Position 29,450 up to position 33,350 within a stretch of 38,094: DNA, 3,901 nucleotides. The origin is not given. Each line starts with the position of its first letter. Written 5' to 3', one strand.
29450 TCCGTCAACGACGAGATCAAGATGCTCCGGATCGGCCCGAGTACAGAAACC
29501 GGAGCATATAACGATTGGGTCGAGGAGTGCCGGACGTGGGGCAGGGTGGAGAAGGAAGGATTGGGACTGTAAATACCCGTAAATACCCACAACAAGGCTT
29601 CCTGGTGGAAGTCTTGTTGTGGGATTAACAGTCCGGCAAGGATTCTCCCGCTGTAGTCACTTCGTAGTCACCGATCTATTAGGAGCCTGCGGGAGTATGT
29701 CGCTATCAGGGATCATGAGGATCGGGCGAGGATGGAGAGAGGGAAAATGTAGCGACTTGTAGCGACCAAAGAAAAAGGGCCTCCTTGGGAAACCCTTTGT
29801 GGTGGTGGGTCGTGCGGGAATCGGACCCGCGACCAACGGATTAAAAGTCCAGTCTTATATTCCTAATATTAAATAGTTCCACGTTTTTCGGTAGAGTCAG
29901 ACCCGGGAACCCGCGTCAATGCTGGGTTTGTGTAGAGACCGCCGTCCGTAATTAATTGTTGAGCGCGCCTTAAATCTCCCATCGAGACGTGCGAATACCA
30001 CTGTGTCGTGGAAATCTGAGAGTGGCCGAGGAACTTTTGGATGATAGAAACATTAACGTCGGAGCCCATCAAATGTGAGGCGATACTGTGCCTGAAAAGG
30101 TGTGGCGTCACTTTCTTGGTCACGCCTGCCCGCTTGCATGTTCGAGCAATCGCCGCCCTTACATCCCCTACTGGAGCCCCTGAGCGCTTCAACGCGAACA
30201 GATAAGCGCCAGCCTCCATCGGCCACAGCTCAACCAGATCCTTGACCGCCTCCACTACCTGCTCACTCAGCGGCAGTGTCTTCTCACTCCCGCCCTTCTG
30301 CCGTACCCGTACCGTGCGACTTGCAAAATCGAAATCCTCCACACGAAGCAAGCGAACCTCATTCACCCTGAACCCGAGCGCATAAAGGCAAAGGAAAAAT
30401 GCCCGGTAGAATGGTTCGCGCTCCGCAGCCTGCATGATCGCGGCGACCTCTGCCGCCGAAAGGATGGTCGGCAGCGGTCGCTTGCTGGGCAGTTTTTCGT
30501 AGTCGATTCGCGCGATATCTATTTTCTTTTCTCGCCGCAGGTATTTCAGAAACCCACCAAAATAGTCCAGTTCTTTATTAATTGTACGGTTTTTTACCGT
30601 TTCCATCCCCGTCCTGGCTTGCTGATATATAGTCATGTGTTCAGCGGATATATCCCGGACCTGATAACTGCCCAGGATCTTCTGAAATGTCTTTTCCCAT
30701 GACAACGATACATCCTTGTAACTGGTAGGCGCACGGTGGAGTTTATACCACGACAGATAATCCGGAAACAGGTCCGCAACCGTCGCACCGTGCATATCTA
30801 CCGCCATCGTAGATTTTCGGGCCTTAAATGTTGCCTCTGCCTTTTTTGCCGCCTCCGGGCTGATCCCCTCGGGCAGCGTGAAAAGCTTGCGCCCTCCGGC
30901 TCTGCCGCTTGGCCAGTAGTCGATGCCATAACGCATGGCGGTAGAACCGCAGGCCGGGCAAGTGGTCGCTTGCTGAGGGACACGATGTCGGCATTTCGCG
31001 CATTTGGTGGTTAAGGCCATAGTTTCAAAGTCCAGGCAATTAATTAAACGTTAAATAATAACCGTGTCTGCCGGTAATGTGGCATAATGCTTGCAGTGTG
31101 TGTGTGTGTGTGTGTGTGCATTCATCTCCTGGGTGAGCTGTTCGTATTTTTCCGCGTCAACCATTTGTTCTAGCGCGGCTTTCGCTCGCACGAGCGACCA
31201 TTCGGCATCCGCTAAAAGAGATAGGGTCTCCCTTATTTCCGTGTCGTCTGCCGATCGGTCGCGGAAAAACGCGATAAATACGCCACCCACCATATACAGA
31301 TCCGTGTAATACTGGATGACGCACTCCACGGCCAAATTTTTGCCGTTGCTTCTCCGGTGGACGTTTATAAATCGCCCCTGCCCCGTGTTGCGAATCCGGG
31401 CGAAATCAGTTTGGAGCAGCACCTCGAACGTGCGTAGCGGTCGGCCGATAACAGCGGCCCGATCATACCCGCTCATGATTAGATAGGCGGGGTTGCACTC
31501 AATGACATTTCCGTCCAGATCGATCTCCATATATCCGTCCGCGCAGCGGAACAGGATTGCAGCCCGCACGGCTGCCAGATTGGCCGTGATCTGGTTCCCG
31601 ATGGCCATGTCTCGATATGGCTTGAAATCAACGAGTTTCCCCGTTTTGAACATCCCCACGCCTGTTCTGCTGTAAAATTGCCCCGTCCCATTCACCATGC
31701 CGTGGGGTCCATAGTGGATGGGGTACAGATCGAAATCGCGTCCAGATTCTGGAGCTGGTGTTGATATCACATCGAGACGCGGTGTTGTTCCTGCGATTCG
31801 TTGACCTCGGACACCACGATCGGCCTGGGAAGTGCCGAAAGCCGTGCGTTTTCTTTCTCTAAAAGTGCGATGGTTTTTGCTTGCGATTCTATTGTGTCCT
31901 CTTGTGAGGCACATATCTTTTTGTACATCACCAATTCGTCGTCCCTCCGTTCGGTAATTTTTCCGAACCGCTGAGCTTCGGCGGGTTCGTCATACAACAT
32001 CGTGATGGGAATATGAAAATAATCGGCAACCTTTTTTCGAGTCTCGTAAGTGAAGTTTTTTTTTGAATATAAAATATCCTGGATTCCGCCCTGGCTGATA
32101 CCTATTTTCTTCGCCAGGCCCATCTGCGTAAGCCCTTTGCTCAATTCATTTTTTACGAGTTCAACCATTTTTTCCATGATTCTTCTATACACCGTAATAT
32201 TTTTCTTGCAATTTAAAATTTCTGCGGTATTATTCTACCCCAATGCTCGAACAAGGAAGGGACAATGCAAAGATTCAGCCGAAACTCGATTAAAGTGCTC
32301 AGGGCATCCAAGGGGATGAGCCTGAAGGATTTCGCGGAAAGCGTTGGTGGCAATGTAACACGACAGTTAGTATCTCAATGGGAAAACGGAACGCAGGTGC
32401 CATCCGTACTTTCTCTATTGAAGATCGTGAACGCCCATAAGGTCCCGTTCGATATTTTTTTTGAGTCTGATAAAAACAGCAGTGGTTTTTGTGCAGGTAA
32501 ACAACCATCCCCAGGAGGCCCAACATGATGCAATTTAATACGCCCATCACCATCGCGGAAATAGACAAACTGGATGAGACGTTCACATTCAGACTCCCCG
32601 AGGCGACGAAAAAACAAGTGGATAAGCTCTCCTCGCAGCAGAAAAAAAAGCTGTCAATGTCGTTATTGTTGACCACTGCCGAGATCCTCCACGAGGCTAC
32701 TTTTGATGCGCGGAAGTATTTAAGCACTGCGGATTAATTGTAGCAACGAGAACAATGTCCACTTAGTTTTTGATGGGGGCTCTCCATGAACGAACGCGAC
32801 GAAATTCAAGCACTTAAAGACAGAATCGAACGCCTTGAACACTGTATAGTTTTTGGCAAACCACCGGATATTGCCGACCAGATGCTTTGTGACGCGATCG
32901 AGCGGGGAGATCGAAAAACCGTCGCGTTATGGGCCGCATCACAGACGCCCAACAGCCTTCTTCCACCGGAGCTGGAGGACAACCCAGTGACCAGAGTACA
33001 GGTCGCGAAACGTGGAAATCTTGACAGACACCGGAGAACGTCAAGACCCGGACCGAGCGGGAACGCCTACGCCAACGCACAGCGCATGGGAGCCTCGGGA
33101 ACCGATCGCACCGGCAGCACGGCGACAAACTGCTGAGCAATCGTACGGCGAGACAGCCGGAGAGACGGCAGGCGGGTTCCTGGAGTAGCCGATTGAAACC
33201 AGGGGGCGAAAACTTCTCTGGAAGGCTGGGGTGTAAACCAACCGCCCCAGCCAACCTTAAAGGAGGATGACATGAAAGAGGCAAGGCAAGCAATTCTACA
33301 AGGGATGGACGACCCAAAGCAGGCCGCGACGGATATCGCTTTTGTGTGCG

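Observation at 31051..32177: Non-cleavable XRE repressor translationally coupled to a stand-alone PAS protein, upstream of int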

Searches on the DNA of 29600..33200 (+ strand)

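Call 6: search_dna_similar(query=window:29600-33200:+, collection=phages, mode=distant, max_rows=20)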
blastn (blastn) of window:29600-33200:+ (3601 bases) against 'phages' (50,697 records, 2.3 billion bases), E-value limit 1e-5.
Records with a match: 9; places in all: 11; records where one place covers at least 80% of the query: 0.
Best place of each record, by identity: 80-90% 9.
By first word of the organism name: Haemophilus 5; Acinetobacter 2; Stenotrophomonas 2.
By host as written in the record: - 6; Stenotrophomonas maltophilia SRM01 1; Stenotrophomonas maltophilia 1; Haemophilus influenzae 1.
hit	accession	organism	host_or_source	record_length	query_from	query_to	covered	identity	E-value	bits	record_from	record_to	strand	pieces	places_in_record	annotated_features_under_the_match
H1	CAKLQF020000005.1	Acinetobacter phage MD-2021a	not known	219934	203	251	1%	87.8%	1e-6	63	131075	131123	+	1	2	tRNA-Lys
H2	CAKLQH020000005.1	Acinetobacter phage MD-2021a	not known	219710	203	251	1%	87.8%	1e-6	63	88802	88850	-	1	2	tRNA-Lys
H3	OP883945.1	Stenotrophomonas phage CM1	Stenotrophomonas maltophilia SRM01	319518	204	251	1%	89.6%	3e-7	65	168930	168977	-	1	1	record has no annotation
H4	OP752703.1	Stenotrophomonas phage RAS14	Stenotrophomonas maltophilia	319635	204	251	1%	89.6%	3e-7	65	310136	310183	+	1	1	tRNA-Lys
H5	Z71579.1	Haemophilus phage S2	-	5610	204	251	1%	87.5%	4e-6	61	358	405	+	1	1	label:attP; Nearly identical with HP1c1 attP. | tRNA-Lys | Part of attP almost identical with part of attB region.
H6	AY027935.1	Haemophilus phage HP2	-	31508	204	251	1%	87.5%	4e-6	61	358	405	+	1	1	none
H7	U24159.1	Haemophilus phage HP1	-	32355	204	251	1%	87.5%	4e-6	61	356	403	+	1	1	attP; bacterial attachment site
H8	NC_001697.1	Haemophilus phage HP1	-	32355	204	251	1%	87.5%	4e-6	61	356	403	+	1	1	attP; bacterial attachment site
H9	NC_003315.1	Haemophilus phage HP2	Haemophilus influenzae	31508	204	251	1%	87.5%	4e-6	61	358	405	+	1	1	none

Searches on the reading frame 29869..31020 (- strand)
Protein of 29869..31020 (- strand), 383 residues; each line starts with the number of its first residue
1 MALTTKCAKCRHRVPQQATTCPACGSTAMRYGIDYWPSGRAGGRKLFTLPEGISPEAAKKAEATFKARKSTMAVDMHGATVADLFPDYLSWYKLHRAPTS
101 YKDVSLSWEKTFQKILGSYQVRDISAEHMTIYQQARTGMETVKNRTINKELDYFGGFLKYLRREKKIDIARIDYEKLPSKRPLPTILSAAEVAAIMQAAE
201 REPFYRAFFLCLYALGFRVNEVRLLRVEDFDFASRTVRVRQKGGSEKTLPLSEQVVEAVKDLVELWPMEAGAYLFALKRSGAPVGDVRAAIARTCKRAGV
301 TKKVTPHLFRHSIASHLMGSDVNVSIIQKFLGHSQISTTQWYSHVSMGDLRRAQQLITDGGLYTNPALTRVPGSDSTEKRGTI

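Call 3: search_protein_families(library=pfam, proteins=[window:29869-31020:-], max_evalue=1)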
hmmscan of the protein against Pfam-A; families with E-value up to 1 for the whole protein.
window:29869-31020:- (383 aa): 11 families
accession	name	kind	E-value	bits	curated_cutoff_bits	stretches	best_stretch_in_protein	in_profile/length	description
PF00589.27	Phage_integrase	-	5.2e-34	117.9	27.1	1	187-347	3-170/172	Phage integrase family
PF24624.1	Int_N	-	0.0004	21.5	27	1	90-168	11-88/100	Phage integrase, N-terminal domain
PF12773.13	DZR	-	0.0042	17.7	27.3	1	7-25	1-19/45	Double zinc ribbon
PF13240.11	Zn_Ribbon_1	-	0.0054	16.9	25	1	6-26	1-21/23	zinc-ribbon domain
PF14659.12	Phage_int_SAM_3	-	0.011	16.4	22.6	1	80-134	1-55/58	Phage integrase, N-terminal SAM-like domain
PF17032.10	Zn_ribbon_15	-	0.026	15.7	28.9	1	5-25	53-73/73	zinc-ribbon family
PF01155.25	HypA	-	0.032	14.7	28.9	1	3-30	69-98/112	Hydrogenase/urease nickel incorporation, metallochaperone, hypA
PF12172.15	zf-ChsH2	-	0.047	13.9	23.2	1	5-29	12-36/37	ChsH2, rubredoxin-like zinc ribbon domain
PF23455.1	DUF7129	-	0.062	13.5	30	1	7-27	14-36/45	Domain of unknown function (DUF7129)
PF18912.6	DZR_2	-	0.073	13.4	27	1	7-26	24-44/56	Double zinc ribbon domain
PF13248.11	Zn_ribbon_3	-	0.38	10.7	27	1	4-25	2-23/26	zinc-ribbon domain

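Call 24: find_related_loci(query=window:29869-31020:-, collection=viral_contigs, flank=6000)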
Query window:29869-31020:- (383 aa) in viral_contigs; peptide patterns used: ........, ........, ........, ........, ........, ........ (x = any residue, [..] = any of these).
6 stretches matched a pattern; 1 encode a relative of the query (tblastn E <= 1e-3); 1 distinct loci.
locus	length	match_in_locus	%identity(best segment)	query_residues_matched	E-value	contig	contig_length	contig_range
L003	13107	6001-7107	63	1-366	1e-156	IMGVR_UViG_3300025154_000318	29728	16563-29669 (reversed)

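Call 27: search_protein_families(library=pfam, proteins=[L003:4367-4741:+, L003:4704-5309:+, L003:5290-5844:+, L003:7715-8746:-, L003:7296-7718:-, L003:3573-3854:-, L003:3836-4258:-], max_evalue=0.01)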
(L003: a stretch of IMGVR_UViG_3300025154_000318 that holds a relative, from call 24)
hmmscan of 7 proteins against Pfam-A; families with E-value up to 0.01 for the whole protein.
L003:4367-4741:+ (124 aa): 1 family
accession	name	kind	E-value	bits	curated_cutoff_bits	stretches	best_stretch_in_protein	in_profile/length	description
PF07022.19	Phage_CI_repr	-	0.0001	23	22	1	7-68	2-64/65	Bacteriophage CI repressor helix-turn-helix domain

L003:4704-5309:+ (201 aa): 1 family
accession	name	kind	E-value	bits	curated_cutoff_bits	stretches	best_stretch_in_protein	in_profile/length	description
PF04434.22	SWIM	-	0.0048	16.9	19.6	0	35-69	1-31/38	SWIM zinc finger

L003:5290-5844:+ (184 aa): 0 families

L003:7715-8746:- (343 aa): 1 family
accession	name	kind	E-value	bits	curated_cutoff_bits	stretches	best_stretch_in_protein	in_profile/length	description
PF00078.32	RVT_1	-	2.1e-20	73.7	29.6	1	71-272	8-205/205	Reverse transcriptase (RNA-dependent DNA polymerase)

L003:7296-7718:- (140 aa): 1 family
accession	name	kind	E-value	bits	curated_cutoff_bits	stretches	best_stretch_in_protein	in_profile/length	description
PF08139.17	LPAM_1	-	0.0058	17.4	20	1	2-19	1-18/18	Prokaryotic membrane lipoprotein lipid attachment site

L003:3573-3854:- (93 aa): 0 families

L003:3836-4258:- (140 aa): 0 families

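Call 40: find_related_loci(query=A3, collection=genome_contigs, flank=6000)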
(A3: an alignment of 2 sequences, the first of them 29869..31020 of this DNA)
Query A3 (383 aa) in genome_contigs; peptide patterns used: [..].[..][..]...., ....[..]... (x = any residue, [..] = any of these).
133 stretches matched a pattern; 5 encode a relative of the query (tblastn E <= 1e-3); 5 distinct loci.
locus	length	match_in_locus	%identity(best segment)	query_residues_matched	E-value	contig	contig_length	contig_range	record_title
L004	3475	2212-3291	40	1-360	3e-81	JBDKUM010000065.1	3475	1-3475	MAG: Phycisphaerales bacterium isolate 8_bin.133 c_000000283270, whole genome shotgun sequence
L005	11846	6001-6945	36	40-357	6e-61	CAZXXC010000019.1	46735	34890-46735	MAG TPA_asm: uncultured Methylococcaceae bacterium isolate SRP278314_co2_351 genome assembly, contig: NODE_1142_length_4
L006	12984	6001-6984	37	30-358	6e-65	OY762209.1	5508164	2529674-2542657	MAG: Syntrophorhabdaceae bacterium isolate b67c53bf-795e-48b1-b0c8-2f1cb1e3683a genome assembly, chromosome: 1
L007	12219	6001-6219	28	280-353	2e-6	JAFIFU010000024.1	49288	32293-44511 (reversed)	MAG: Ectothiorhodospiraceae bacterium isolate BM_Day10_Bin.33 NODE_264_length_49288_cov_10.054618, whole genome shotgun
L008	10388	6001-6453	23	208-349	4e-5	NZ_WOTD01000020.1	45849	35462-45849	Acetobacter lambici strain LMG 27439 contig00020, whole genome shotgun sequence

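Call 41: find_related_loci(query=A3, collection=viral_contigs, flank=6000)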
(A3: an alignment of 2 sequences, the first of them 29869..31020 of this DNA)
Query A3 (383 aa) in viral_contigs; peptide patterns used: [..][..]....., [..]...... (x = any residue, [..] = any of these).
268 stretches matched a pattern; 9 encode a relative of the query (tblastn E <= 1e-3); 9 distinct loci.
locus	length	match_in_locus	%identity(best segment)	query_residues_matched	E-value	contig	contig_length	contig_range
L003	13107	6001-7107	63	1-366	1e-155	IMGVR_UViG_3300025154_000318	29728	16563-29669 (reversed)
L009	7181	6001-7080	46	1-358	1e-108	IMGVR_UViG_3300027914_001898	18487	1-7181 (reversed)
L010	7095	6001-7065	45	33-360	5e-92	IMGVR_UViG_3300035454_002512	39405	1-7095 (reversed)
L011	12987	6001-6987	46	30-357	2e-88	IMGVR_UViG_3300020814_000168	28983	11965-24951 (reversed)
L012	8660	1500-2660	40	6-357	3e-87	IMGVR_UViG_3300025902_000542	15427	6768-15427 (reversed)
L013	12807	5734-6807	38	1-358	5e-80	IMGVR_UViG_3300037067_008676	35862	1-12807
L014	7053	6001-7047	35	30-382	6e-72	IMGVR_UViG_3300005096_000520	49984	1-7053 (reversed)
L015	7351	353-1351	38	33-353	3e-68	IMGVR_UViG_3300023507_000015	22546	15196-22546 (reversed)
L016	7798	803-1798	34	28-350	1e-49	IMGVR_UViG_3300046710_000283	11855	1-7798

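Call 44: search_protein_families(library=pfam, proteins=[L004:1389-1889:+, L005:5044-5544:+, L006:4265-4798:+, L009:4761-5309:+, L011:5152-5622:+, L012:546-1109:+, L013:4597-5100:+, L014:4649-5293:+, L016:50-556:+], max_evalue=0.01)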
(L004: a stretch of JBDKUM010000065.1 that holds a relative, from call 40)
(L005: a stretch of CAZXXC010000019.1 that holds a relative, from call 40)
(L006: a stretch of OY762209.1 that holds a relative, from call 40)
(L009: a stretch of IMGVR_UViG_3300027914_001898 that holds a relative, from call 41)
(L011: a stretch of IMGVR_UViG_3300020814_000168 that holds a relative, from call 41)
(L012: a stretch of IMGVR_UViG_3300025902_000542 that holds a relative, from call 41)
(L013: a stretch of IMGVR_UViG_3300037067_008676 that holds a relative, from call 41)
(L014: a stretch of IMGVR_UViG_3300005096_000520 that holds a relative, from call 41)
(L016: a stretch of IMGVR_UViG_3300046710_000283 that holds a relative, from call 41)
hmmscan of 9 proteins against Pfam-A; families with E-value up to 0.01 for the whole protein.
L004:1389-1889:+ (166 aa): 1 family
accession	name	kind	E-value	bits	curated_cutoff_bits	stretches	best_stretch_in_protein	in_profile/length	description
PF07022.19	Phage_CI_repr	-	1.5e-06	28.9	22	1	13-72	2-62/65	Bacteriophage CI repressor helix-turn-helix domain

L005:5044-5544:+ (166 aa): 3 families
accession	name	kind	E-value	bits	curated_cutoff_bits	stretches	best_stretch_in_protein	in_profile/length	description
PF12844.13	HTH_19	-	3.7e-13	49.6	30.2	1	15-78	1-64/64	Helix-turn-helix domain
PF01381.28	HTH_3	-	6.2e-09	36.2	23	1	18-72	1-55/55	Helix-turn-helix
PF13560.12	HTH_31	-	3.3e-07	31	27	1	15-55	3-44/64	Helix-turn-helix domain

L006:4265-4798:+ (177 aa): 5 families
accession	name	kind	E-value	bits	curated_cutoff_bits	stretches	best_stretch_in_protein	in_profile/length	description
PF13560.12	HTH_31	-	8.7e-09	36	27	1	10-65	2-61/64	Helix-turn-helix domain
PF12844.13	HTH_19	-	8.7e-07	29.2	30.2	1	11-70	1-63/64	Helix-turn-helix domain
PF01381.28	HTH_3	-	0.00015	22.2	23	1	17-65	4-55/55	Helix-turn-helix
PF03559.20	Hexose_dehydrat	-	0.002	18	25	1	18-71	96-149/203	NDP-hexose 2,3-dehydratase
PF13443.12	HTH_26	-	0.0034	18.1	22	1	22-66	12-58/63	Cro/C1-type HTH DNA-binding domain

L009:4761-5309:+ (182 aa): 2 families
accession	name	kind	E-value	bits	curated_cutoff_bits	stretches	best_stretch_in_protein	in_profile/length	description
PF07022.19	Phage_CI_repr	-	0.0033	18.1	22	1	29-75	18-61/65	Bacteriophage CI repressor helix-turn-helix domain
PF01381.28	HTH_3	-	0.0045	17.4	23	0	30-70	16-54/55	Helix-turn-helix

L011:5152-5622:+ (156 aa): 3 families
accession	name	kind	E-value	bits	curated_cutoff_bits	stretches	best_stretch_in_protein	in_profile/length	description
PF01381.28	HTH_3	-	7.9e-06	26.3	23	1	35-68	19-52/55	Helix-turn-helix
PF12844.13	HTH_19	-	0.0018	18.6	30.2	1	28-73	15-60/64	Helix-turn-helix domain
PF13560.12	HTH_31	-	0.0093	16.7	27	0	31-67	20-57/64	Helix-turn-helix domain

L012:546-1109:+ (187 aa): 1 family
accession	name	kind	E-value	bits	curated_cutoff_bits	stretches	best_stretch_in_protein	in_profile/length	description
PF08647.16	BRE1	-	0.0036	17.8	27.9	1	123-171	7-55/95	BRE1 E3 ubiquitin ligase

L013:4597-5100:+ (167 aa): 1 family
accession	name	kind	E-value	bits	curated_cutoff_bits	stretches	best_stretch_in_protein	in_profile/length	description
PF07022.19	Phage_CI_repr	-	0.00028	21.6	22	1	5-67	1-64/65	Bacteriophage CI repressor helix-turn-helix domain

L014:4649-5293:+ (214 aa): 5 families
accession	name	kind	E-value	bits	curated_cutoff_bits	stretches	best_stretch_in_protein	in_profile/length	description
PF00717.28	Peptidase_S24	-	2.7e-24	85.5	23.3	1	95-206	1-116/116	Peptidase S24-like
PF12844.13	HTH_19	-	1.3e-09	38.3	30.2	1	14-76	1-63/64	Helix-turn-helix domain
PF10502.14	Peptidase_S26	-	9.1e-05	22.9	22.9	1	130-173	27-76/168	Signal peptidase, peptidase S26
PF01381.28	HTH_3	-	0.00027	21.3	23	1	29-71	13-55/55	Helix-turn-helix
PF07022.19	Phage_CI_repr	-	0.0005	20.8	22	1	16-79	2-65/65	Bacteriophage CI repressor helix-turn-helix domain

L016:50-556:+ (168 aa): 3 families
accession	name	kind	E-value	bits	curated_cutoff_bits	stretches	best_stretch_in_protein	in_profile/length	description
PF01381.28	HTH_3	-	1.1e-09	38.6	23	1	20-75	1-55/55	Helix-turn-helix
PF13560.12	HTH_31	-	1.4e-08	35.4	27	1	17-68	3-54/64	Helix-turn-helix domain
PF12844.13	HTH_19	-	3.2e-08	33.8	30.2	1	17-78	1-61/64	Helix-turn-helix domain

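Call 45: search_protein_families(library=pfam, proteins=[L004:1930-2208:+, L005:5602-5919:+, L006:5343-5969:+, L006:5021-5338:+, L009:5752-6000:+, L010:4851-5297:+, L010:5562-5768:+, L011:5634-5954:+, L014:5324-5932:+, L015:14-316:+], max_evalue=0.01)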
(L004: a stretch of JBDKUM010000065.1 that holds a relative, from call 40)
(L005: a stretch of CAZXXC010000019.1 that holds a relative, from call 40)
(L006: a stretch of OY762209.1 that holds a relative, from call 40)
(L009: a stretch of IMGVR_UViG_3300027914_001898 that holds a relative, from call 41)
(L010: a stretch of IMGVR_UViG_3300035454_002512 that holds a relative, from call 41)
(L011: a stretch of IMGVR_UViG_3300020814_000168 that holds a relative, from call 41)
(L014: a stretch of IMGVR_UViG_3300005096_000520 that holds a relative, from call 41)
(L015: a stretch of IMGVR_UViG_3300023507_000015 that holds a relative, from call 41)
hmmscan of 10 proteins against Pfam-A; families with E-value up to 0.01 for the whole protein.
L004:1930-2208:+ (92 aa): 0 families

L005:5602-5919:+ (105 aa): 6 families
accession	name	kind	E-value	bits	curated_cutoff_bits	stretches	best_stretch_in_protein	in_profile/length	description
PF13248.11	Zn_ribbon_3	-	1.5e-05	24.7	27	1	4-27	3-26/26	zinc-ribbon domain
PF13240.11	Zn_Ribbon_1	-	0.00011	22.3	25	1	6-27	2-23/23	zinc-ribbon domain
PF10571.15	UPF0547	-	0.00035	21.1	29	1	5-25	2-22/26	Uncharacterised protein family UPF0547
PF12773.13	DZR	-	0.00069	20.2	27.3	1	6-28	1-23/45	Double zinc ribbon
PF18912.6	DZR_2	-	0.0088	16.3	27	0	6-30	24-49/56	Double zinc ribbon domain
PF24460.1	DUF7575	-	0.0098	15.7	28.5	0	18-28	4-14/28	Domain of unknown function (DUF7575)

L006:5343-5969:+ (208 aa): 1 family
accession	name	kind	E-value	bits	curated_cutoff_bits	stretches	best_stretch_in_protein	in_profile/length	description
PF00565.23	SNase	-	1.2e-18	68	21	1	51-173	2-107/107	Staphylococcal nuclease homologue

L006:5021-5338:+ (105 aa): 0 families

L009:5752-6000:+ (82 aa): 1 family
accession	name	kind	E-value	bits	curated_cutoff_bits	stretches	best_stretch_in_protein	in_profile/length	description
PF09954.14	DUF2188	-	8.7e-19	67.9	22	1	8-67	2-61/62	Uncharacterized protein conserved in bacteria (DUF2188)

L010:4851-5297:+ (148 aa): 1 family
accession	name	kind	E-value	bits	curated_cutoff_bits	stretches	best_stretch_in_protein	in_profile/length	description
PF03852.21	Vsr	-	4.2e-31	107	27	1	9-82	1-74/74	DNA mismatch endonuclease Vsr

L010:5562-5768:+ (68 aa): 1 family
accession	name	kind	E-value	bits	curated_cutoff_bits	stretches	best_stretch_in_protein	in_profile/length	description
PF14168.11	YjzC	-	1.1e-06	29.3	25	1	1-42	1-46/55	YjzC-like protein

L011:5634-5954:+ (106 aa): 1 family
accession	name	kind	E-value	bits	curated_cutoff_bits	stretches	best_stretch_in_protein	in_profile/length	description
PF11006.13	DUF2845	-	8.3e-14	52.1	21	1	23-89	3-86/90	Protein of unknown function (DUF2845)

L014:5324-5932:+ (202 aa): 2 families
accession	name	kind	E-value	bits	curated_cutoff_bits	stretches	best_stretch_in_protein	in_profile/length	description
PF14470.12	bPH_3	-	1.6e-18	67.4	23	1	54-152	1-95/95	Bacterial PH domain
PF09851.14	SHOCT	-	8.1e-08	32.2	27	1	172-199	1-28/28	Short C-terminal domain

L015:14-316:+ (100 aa): 7 families
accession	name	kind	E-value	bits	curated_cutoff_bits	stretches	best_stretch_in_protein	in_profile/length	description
PF13240.11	Zn_Ribbon_1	-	1.5e-06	28.2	25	1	5-26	1-22/23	zinc-ribbon domain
PF13248.11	Zn_ribbon_3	-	4.1e-06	26.5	27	1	4-26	3-25/26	zinc-ribbon domain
PF12773.13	DZR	-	0.00059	20.4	27.3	1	6-26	1-21/45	Double zinc ribbon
PF14446.12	Prok-RING_1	-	0.0013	19.1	29.1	1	4-27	5-30/54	Prokaryotic RING finger family 1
PF10601.15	zf-LITAF-like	-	0.0022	18.6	23.8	0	16-60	4-48/70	LITAF-like zinc ribbon domain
PF01155.25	HypA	-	0.0038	17.7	28.9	1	3-29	70-98/112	Hydrogenase/urease nickel incorporation, metallochaperone, hypA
PF17627.7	IncE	-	0.007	16.8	27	1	8-89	2-83/132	Inclusion membrane protein E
